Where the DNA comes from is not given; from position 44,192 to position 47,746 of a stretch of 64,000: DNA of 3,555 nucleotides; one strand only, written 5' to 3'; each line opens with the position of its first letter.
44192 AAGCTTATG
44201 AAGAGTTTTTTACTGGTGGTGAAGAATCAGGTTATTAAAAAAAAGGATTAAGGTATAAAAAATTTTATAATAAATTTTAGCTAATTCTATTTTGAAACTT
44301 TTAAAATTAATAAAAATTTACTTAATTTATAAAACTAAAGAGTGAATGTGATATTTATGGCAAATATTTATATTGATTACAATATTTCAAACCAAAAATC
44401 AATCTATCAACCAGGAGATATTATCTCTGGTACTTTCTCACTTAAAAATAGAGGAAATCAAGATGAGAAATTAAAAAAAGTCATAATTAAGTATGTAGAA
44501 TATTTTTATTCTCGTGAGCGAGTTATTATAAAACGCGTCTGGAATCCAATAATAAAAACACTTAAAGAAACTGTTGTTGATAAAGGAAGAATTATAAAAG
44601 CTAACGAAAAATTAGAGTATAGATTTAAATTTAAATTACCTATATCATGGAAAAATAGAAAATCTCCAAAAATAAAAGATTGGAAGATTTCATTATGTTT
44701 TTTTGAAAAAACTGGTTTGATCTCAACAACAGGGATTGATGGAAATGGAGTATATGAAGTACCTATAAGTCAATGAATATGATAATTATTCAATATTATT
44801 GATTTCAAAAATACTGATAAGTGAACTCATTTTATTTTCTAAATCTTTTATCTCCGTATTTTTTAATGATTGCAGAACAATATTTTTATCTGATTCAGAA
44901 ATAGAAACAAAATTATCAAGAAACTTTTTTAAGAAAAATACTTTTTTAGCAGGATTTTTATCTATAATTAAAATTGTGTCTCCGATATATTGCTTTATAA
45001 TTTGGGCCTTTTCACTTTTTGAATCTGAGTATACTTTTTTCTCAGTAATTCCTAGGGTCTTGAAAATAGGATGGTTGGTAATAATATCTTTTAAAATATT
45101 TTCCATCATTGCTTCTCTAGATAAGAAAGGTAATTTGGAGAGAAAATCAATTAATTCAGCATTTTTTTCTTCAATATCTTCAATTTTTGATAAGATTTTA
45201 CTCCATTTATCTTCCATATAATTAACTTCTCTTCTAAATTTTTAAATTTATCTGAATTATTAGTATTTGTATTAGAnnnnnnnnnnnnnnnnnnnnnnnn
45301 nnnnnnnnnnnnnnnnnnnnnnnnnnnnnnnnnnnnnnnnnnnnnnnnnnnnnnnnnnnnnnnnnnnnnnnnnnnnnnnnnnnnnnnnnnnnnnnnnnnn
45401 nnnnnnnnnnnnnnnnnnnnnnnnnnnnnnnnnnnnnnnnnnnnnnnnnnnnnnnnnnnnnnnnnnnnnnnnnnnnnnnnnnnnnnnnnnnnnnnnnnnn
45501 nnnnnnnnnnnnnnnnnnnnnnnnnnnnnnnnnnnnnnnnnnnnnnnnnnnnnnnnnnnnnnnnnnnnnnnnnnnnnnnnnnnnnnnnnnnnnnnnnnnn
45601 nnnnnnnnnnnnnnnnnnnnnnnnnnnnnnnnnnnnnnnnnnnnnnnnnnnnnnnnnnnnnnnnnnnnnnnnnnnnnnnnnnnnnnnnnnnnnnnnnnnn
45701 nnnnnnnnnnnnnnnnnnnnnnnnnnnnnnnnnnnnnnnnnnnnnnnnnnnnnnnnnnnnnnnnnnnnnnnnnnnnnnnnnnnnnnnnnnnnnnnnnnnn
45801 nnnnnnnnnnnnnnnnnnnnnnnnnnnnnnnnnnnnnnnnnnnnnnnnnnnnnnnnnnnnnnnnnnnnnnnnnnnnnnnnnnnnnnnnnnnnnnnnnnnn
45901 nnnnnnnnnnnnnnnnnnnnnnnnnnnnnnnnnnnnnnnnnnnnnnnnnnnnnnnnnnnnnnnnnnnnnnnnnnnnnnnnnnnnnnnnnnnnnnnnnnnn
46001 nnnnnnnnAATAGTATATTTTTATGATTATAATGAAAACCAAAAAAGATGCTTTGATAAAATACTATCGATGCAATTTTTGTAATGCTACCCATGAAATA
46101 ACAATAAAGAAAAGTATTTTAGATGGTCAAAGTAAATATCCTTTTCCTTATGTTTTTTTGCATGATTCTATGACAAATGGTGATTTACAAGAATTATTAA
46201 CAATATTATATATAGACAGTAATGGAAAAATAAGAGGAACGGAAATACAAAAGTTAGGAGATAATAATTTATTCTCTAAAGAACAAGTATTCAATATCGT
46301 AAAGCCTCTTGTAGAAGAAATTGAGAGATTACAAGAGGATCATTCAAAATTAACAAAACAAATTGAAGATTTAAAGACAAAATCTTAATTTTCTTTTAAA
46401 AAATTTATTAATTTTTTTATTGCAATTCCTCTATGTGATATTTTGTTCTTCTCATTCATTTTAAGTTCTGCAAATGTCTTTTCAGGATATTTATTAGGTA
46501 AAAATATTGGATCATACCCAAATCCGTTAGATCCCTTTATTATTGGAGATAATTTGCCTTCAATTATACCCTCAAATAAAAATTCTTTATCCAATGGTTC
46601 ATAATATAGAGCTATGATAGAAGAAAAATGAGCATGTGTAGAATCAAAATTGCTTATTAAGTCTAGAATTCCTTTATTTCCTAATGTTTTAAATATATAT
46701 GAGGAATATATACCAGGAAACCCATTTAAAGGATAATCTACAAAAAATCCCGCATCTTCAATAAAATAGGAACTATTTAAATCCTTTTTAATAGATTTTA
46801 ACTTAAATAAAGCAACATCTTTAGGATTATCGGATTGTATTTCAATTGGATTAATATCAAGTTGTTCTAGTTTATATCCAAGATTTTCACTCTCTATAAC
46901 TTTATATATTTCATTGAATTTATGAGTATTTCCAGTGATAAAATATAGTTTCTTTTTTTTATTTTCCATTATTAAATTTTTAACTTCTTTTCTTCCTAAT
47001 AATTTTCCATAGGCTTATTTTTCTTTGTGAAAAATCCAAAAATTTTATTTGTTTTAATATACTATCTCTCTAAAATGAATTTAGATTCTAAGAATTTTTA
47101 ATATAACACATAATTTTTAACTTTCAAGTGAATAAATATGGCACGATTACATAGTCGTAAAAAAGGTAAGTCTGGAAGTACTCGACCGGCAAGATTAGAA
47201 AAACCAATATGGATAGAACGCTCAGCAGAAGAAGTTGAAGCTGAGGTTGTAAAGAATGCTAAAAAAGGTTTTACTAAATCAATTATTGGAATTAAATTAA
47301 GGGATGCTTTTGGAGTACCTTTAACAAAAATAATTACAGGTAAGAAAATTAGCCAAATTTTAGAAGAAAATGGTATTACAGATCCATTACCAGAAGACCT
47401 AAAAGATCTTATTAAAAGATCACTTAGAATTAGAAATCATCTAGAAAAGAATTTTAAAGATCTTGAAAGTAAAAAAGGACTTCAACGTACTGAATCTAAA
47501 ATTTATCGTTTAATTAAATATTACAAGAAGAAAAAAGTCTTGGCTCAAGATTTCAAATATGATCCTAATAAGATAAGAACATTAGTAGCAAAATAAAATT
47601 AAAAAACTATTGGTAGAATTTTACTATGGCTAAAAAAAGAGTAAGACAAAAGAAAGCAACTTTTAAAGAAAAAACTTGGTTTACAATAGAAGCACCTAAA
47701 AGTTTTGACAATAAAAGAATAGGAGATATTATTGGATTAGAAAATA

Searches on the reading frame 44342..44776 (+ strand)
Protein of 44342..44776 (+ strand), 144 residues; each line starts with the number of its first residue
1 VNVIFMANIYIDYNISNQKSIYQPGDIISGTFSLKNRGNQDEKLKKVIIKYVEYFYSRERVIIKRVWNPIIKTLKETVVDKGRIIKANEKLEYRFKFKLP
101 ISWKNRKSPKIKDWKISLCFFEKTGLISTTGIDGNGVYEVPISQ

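Call 79: search_protein_families(library=pfam, proteins=[window:44342-44776:+], max_evalue=0.001)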
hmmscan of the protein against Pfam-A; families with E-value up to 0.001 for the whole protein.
window:44342-44776:+ (144 aa): 1 family
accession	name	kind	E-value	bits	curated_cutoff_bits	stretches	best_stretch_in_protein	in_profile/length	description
PF02752.27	Arrestin_C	-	0.00059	20.6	27.7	1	11-105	5-91/137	Arrestin (or S-antigen), C-terminal domain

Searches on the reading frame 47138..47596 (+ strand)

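Call 79: search_protein_families(library=pfam, proteins=[window:47138-47596:+], max_evalue=0.001)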
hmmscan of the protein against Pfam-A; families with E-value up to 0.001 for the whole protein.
window:47138-47596:+ (152 aa): 2 families
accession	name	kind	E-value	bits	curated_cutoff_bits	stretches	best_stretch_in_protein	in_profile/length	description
PF08069.17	Ribosomal_S13_N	-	3.2e-24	85.2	25.4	1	1-60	1-60/60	Ribosomal S13/S15 N-terminal domain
PF00312.27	Ribosomal_S15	-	4e-11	43.3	31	1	74-146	4-78/81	Ribosomal protein S15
